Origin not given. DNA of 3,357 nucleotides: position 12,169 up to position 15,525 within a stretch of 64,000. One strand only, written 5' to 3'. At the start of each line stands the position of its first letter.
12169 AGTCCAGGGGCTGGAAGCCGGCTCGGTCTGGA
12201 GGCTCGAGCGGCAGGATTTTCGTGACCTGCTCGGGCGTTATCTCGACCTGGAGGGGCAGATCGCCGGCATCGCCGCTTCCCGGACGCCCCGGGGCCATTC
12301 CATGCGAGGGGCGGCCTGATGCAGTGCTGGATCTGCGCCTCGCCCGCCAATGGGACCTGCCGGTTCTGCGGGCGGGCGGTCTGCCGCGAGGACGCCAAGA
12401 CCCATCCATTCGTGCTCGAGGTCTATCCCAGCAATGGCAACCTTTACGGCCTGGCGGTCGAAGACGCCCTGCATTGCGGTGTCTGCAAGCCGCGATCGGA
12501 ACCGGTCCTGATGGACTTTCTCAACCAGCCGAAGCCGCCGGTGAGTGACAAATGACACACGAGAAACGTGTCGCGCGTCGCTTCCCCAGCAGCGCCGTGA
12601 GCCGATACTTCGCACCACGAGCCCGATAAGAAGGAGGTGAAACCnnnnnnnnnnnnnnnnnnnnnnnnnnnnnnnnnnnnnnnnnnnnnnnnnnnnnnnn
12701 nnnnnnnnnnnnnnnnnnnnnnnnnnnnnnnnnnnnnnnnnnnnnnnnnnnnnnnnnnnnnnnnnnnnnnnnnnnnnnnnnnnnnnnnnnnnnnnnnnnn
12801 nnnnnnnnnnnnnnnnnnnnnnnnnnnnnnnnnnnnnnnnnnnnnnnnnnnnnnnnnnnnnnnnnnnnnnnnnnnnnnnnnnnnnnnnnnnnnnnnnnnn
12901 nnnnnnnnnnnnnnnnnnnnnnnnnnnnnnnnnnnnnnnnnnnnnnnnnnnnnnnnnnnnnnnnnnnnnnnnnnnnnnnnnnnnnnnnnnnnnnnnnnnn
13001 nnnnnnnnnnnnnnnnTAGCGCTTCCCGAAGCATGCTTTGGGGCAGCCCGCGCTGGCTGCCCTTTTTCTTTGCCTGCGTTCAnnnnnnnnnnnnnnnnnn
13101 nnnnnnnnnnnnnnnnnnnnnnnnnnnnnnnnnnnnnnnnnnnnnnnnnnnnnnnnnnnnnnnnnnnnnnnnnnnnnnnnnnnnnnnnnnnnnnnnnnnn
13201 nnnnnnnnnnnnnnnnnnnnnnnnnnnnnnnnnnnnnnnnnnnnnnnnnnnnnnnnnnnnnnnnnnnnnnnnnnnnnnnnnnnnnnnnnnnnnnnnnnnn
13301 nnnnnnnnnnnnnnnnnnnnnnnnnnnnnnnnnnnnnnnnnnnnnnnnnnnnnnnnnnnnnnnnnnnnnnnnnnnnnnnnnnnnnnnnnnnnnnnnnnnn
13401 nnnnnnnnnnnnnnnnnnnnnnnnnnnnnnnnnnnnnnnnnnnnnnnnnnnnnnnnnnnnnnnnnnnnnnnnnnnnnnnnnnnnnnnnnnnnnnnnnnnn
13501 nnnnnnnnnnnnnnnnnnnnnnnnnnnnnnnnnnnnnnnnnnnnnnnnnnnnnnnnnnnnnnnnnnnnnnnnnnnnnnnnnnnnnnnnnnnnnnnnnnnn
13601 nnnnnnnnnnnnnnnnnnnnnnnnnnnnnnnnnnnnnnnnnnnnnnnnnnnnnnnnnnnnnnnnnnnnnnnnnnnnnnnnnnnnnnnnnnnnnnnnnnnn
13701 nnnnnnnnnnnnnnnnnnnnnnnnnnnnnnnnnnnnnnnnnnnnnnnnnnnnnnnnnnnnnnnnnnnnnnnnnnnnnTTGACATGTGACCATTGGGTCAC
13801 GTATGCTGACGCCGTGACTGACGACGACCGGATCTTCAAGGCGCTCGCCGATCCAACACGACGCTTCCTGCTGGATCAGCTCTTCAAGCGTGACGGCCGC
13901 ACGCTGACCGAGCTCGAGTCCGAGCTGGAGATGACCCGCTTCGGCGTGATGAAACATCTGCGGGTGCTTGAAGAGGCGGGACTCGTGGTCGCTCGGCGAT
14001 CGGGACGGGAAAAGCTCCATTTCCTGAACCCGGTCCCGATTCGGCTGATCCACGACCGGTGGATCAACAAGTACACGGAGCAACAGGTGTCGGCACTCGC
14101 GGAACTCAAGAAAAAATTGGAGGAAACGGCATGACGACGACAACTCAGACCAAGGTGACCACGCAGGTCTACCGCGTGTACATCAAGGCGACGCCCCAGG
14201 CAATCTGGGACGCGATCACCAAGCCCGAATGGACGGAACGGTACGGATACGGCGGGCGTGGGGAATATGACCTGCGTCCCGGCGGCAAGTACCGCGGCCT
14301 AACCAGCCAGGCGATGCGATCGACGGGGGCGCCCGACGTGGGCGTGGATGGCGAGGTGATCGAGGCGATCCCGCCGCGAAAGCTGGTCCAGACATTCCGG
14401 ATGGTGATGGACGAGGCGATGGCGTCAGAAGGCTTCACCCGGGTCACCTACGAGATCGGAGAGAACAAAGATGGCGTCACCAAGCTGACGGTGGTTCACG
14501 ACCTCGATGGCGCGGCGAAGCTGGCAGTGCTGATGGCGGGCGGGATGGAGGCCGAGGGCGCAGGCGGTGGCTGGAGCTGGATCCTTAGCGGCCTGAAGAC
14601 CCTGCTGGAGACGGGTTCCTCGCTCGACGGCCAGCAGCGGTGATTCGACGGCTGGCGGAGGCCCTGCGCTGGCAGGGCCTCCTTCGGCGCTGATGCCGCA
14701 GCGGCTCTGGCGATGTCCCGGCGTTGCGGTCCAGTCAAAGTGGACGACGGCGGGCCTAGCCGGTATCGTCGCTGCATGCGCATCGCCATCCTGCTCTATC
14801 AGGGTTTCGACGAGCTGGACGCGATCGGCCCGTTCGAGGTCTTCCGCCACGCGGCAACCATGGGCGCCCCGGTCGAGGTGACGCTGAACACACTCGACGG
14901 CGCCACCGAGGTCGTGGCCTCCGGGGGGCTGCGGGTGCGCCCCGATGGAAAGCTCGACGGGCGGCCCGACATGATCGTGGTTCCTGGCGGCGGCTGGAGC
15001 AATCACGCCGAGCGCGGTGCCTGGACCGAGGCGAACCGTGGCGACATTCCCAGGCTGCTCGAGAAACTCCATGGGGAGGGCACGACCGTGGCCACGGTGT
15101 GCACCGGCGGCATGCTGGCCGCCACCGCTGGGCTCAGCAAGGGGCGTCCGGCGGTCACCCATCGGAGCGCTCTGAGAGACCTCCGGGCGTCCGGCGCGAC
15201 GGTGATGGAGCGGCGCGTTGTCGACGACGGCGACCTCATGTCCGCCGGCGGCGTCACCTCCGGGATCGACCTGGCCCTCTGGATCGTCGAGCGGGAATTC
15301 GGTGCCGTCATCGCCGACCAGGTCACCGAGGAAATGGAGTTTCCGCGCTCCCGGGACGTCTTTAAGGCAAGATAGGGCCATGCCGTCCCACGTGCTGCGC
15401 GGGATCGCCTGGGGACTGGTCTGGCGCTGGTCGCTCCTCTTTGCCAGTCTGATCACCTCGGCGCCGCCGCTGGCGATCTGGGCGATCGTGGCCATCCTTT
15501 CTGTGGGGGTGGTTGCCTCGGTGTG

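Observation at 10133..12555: M50-like metalloprotease fused to tandem cNMP-binding domains, translationally coupled to a Cys-rich zinc ribbon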

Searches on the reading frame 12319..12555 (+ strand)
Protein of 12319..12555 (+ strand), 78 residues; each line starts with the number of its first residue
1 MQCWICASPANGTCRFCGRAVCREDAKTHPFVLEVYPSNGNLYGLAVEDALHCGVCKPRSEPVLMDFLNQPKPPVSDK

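Call 3: search_protein_families(library=pfam, proteins=[window:12319-12555:+], max_evalue=0.01)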
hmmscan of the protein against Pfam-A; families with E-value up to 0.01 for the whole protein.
window:12319-12555:+ (78 aa): 1 family
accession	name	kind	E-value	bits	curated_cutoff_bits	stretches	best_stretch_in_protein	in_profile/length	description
PF17982.7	C5HCH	-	0.00068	20.2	26.3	1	2-27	3-28/50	NSD Cys-His rich domain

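Call 4: search_protein_families(library=ncbifam, proteins=[window:12319-12555:+], max_evalue=0.01)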
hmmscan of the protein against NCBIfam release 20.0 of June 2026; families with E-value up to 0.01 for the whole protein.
window:12319-12555:+ (78 aa): 0 families

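Call 15: search_protein_families(library=pfam, proteins=[window:12319-12552:+], max_evalue=10)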
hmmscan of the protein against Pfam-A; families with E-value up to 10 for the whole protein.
seq(78 aa): 3 families
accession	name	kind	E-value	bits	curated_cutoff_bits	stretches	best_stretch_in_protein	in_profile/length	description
PF17982.7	C5HCH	-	0.00068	20.2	26.3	1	2-27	3-28/50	NSD Cys-His rich domain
PF21366.3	TRAFD1-XIAF1_ZnF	-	0.025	14.9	27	1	13-32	22-41/43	TRAFD1/XAF1, zinc finger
PF14777.11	BBIP10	-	0.14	12.1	26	1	27-60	3-33/64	Cilia BBSome complex subunit 10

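Call 19: find_homologous_proteins(query=window:12319-12555:+, max_evalue=0.001)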
Query window:12319-12555:+ (78 aa): 45 proteins with E <= 0.001 among 45 candidates.
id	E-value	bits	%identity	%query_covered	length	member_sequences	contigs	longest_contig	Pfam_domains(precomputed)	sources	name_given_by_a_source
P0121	8.2e-43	162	93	95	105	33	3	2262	-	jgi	jgi:hypothetical protein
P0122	7.2e-42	159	90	100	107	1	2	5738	-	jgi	jgi:hypothetical protein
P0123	1.1e-40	155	90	92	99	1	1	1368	-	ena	-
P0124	1.0e-36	143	78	100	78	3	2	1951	-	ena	-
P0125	2.0e-36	142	80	97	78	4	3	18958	-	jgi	jgi:hypothetical protein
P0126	3.1e-36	141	84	88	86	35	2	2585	-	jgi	jgi:hypothetical protein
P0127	4.7e-36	141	80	95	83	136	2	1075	-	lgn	-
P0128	1.2e-35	139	84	87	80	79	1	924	-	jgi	jgi:hypothetical protein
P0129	6.0e-35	137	74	100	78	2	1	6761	-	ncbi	-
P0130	7.4e-35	137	78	99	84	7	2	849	-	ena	-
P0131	1.3e-34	136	75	94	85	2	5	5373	-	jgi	jgi:hypothetical protein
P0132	1.3e-34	136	78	94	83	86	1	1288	-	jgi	jgi:hypothetical protein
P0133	2.0e-34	135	75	96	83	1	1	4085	-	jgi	jgi:hypothetical protein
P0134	1.6e-33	132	73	94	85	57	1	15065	-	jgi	jgi:hypothetical protein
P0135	2.2e-33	132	77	90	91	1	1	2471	-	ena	-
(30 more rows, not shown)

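Call 39: predict_structure(alignment_id=A3)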
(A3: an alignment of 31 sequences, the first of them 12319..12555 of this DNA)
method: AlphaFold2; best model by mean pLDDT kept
length: 78 residues; sequences in the alignment: 31
mean_pLDDT: 75.8   pTM: 0.50
mean pLDDT of the five models: 75.8, 72.7, 71.7, 70.9, 68.7
residues with pLDDT >= 90: 4; 70-90: 51; 50-70: 23; < 50: 0
segments of 3 or more residues with pLDDT < 50: none
pLDDT, mean of each block of 10 residues (from residue 1): 88 84 74 74 73 75 76 59
secondary structure, 60 per line:
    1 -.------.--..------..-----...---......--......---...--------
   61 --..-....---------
elements in order: E27-29 E33-38 E41-46 E50-52 H66-69

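Call 44: fold_search(model_id=the predicted structure, library=pdb)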
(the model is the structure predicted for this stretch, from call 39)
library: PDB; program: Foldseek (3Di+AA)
matches with E <= 10: 88; with E <= 0.001: 0
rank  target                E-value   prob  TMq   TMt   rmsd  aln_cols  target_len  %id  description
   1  4gnf_A                9.1e-01  0.41  0.38  0.33   3.3        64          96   23  Crystal Structure of NSD3 tandem PHD5-C5HCH domains complexed with H3 peptide 1-15 (released 2013-01-02)
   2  3p7j_B                1.2e+00  0.20  0.28  0.34   7.7        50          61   18  Drosophila HP1a chromo shadow domain (released 2011-02-02)
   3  3p7j_A                1.2e+00  0.18  0.28  0.34   7.6        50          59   18  Drosophila HP1a chromo shadow domain (released 2011-02-02)
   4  2csz_MODEL_1_A        1.6e+00  0.28  0.36  0.37   7.7        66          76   29  Solution Structure of the RING domain of the Synaptotagmin-like protein 4 (released 2005-11-23)
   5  5lme_MODEL_1_A        1.8e+00  0.69  0.29  0.51   1.0        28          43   32  Specific-DNA binding activity of the cross-brace zinc finger motif of the piggyBac transposase (released 2017-12-20)
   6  9cea_D                1.9e+00  0.16  0.28  0.34   7.8        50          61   16  Crystal structure of HP1alpha chromoshadow domain (released 2025-06-11)
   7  4pew_B                2.1e+00  0.03  0.18  0.05  11.3        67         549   13  Structure of sacteLam55A from Streptomyces sp. SirexAA-E (released 2015-03-18)
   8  4pex_A                2.2e+00  0.03  0.18  0.05  11.1        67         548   16  Structure of the E502A variant of sacteLam55A from Streptomyces sp. SirexAA-E in complex with glucose (released 2015-03-18)
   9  5xyv_A                2.4e+00  0.12  0.28  0.33   7.8        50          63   14  Crystal structure of drosophila melanogaster Rhino chromoshadow domain in complex with Deadlock N-terminal domain (released 2018-06-20)
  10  6scy_A                2.9e+00  0.44  0.28  0.08   1.2        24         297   29  U34-tRNA thiolase NcsA from Methanococcus maripaludis with its [4Fe-4S] cluster (released 2020-08-26)
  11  3j80_E                2.9e+00  0.01  0.14  0.07  13.1        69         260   13  CryoEM structure of 40S-eIF1-eIF1A preinitiation complex (released 2014-11-05)
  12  5xyv_B                3.7e+00  0.09  0.28  0.33   7.8        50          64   14  Crystal structure of drosophila melanogaster Rhino chromoshadow domain in complex with Deadlock N-terminal domain (released 2018-06-20)
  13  6w2s_F                3.7e+00  0.02  0.19  0.07  10.4        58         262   12  Structure of the Cricket Paralysis Virus 5-UTR IRES (CrPV 5-UTR-IRES) bound to the small ribosomal subunit in the open (released 2020-04-22)
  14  9n74_L4               3.7e+00  0.01  0.15  0.07  13.1        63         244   13  SSU processome maturation and disassembly, State H (released 2025-10-29)
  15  3q6s_C                3.9e+00  0.11  0.28  0.33   7.8        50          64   14  The crystal structure of the heterochromatin protein 1 beta chromoshadow domain complexed with a peptide from Shugoshi (released 2011-12-14)
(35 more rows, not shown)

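Call 56: search_protein_representatives(alignment_id=A3)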
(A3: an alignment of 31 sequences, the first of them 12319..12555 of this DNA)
Query: 31 sequences, 80 profile positions. Proteins with E-value up to 0.001 (for the whole library): 149; up to 1e-10: 52; up to 1e-30: 1. The best 149 are listed.
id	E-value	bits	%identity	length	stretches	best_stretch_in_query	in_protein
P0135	1.3e-39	150.2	-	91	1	1-75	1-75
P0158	6.4e-29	116.0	-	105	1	13-74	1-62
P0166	4.6e-28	113.2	-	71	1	1-69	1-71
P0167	6.2e-28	112.8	-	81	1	1-73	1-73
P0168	4.1e-24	100.5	-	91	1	2-67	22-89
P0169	4.6e-23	97.2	-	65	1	21-78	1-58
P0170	2.8e-21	91.4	-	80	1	1-71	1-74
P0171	1.3e-20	89.3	-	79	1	1-69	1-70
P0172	1.7e-20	88.9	-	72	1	1-68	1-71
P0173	2.0e-20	88.7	-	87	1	2-68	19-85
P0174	7.9e-20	86.8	-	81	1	1-61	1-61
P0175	1.1e-19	86.4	-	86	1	1-71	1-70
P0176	5.3e-19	84.2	-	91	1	1-73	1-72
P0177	7.7e-19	83.6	-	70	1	1-66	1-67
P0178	2.3e-18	82.1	-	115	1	1-70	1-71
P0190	1.6e-15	73.0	-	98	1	1-76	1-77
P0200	8.5e-14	67.5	-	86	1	1-72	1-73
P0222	1.4e-09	54.0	-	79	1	1-60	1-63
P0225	5.2e-09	52.2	-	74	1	1-64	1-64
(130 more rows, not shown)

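Call 58: find_encoding_contigs(protein=P0175, flank=5000, max_places=2)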
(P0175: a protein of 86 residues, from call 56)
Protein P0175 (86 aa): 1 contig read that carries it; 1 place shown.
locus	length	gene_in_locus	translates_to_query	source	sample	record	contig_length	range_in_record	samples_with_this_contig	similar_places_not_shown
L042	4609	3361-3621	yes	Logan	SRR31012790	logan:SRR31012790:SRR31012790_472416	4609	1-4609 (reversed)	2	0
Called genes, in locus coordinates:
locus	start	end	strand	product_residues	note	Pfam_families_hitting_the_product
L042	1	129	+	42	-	?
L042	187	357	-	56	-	-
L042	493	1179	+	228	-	-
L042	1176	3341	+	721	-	PF02163:Peptidase_M50 (faint), PF00027:cNMP_binding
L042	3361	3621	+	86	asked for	-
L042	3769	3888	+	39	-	-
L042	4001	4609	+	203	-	?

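Call 59: find_encoding_contigs(protein=P0190, flank=5000, max_places=2)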
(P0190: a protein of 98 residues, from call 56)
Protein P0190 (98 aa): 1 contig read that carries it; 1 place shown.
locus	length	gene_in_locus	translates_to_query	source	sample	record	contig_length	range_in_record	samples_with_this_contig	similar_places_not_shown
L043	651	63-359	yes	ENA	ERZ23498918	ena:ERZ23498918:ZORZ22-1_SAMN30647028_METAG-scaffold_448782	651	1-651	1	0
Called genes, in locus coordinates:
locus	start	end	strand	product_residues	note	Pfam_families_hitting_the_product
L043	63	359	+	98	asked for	-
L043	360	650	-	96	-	?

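Call 60: find_encoding_contigs(protein=P0225, flank=5000, max_places=2)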
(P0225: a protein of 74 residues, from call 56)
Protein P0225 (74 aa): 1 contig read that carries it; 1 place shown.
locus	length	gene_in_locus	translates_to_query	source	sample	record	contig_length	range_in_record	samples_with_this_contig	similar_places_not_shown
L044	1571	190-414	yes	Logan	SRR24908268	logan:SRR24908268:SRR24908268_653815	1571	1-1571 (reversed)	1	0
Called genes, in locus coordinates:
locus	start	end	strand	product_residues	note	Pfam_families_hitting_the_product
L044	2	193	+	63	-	?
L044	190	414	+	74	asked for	-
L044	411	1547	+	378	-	-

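Call 79: find_encoding_contigs(protein=P0171, flank=5000, max_places=1)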
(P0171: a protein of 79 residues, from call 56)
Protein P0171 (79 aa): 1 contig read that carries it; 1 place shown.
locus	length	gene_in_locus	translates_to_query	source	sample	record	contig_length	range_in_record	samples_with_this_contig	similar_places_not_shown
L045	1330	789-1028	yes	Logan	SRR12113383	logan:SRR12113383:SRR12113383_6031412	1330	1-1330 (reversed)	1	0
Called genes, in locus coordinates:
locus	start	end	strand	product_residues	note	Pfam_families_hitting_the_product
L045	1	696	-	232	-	?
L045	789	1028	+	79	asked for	-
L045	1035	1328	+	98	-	?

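Call 80: find_encoding_contigs(protein=P0200, flank=5000, max_places=1)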
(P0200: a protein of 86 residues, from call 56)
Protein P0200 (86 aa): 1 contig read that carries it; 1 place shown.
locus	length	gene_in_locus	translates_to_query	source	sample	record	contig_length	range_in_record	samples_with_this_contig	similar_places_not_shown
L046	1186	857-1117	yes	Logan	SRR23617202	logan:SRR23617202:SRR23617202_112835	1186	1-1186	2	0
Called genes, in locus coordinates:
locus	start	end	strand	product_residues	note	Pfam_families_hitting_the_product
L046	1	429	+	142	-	?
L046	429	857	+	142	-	PF00127:Copper-bind (weak)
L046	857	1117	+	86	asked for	-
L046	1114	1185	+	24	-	?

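Call 81: find_encoding_contigs(protein=P0222, flank=5000, max_places=1)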
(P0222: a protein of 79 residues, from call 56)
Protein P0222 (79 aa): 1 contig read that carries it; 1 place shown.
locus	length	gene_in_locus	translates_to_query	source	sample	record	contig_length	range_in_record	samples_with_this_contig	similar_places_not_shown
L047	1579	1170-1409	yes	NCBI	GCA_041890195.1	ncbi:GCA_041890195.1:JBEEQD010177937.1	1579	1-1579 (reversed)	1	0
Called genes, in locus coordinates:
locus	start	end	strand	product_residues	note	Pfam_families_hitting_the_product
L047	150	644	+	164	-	PF00383:dCMP_cyt_deam_1, PF14437:MafB19-deam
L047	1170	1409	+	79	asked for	PF17982:C5HCH (weak)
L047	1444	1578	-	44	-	?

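Call 82: find_encoding_contigs(protein=P0170, flank=5000, max_places=1)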
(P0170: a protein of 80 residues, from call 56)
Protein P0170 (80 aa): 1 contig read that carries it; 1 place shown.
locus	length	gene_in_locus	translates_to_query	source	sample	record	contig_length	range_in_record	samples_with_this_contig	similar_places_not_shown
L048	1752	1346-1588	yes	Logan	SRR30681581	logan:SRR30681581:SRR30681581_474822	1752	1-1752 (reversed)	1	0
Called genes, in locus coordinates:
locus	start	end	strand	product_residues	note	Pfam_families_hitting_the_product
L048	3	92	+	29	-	?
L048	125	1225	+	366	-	-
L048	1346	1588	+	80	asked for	PF17982:C5HCH (weak)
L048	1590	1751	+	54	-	?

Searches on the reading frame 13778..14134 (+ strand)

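Call 3: search_protein_families(library=pfam, proteins=[window:13778-14134:+], max_evalue=0.01)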
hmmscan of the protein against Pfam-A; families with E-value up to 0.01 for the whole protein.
window:13778-14134:+ (118 aa): 4 families
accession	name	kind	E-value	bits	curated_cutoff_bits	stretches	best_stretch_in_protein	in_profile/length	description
PF12840.13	HTH_20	-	1.1e-10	41.7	27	1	23-70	1-48/51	Helix-turn-helix domain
PF01022.26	HTH_5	-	1.3e-07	31.8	22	1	25-70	1-45/47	Bacterial regulatory protein, arsR family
PF12802.13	MarR_2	-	5.2e-05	23.8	27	1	38-77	17-57/61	MarR family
PF08279.18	HTH_11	-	0.0046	17.2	25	1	28-74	2-50/55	HTH domain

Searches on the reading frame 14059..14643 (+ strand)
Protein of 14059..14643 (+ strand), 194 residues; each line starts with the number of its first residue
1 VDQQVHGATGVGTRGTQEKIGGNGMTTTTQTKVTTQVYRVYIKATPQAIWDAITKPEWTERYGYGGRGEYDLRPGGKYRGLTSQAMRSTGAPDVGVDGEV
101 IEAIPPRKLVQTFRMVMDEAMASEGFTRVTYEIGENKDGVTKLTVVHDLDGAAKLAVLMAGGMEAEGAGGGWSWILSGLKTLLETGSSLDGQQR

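Call 3: search_protein_families(library=pfam, proteins=[window:14059-14643:+], max_evalue=0.01)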
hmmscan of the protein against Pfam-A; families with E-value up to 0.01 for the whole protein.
window:14059-14643:+ (194 aa): 2 families
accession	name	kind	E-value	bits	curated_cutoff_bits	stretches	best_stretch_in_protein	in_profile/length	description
PF08327.17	AHSA1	-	1.5e-18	67.7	22.1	1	43-184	1-125/125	Activator of Hsp90 ATPase homolog 1-like protein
PF10604.15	Polyketide_cyc2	-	0.0037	18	27.4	1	39-165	7-128/142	Polyketide cyclase / dehydrase and lipid transport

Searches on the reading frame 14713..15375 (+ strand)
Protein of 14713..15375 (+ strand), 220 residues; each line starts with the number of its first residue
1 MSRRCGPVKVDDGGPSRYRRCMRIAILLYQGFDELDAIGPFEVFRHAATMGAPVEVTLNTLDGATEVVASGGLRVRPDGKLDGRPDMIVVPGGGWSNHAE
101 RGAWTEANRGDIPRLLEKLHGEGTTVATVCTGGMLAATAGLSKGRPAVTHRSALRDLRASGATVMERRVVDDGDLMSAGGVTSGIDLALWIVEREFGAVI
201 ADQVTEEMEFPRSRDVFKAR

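Call 48: search_protein_families(library=pfam, proteins=[window:14713-15375:+], max_evalue=0.00001)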
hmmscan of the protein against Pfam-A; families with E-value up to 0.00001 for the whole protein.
window:14713-15375:+ (220 aa): 1 family
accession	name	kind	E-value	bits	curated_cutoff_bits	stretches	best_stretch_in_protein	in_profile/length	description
PF01965.30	DJ-1_PfpI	-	7.5e-23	81.6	26.6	1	22-193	1-164/165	DJ-1/PfpI family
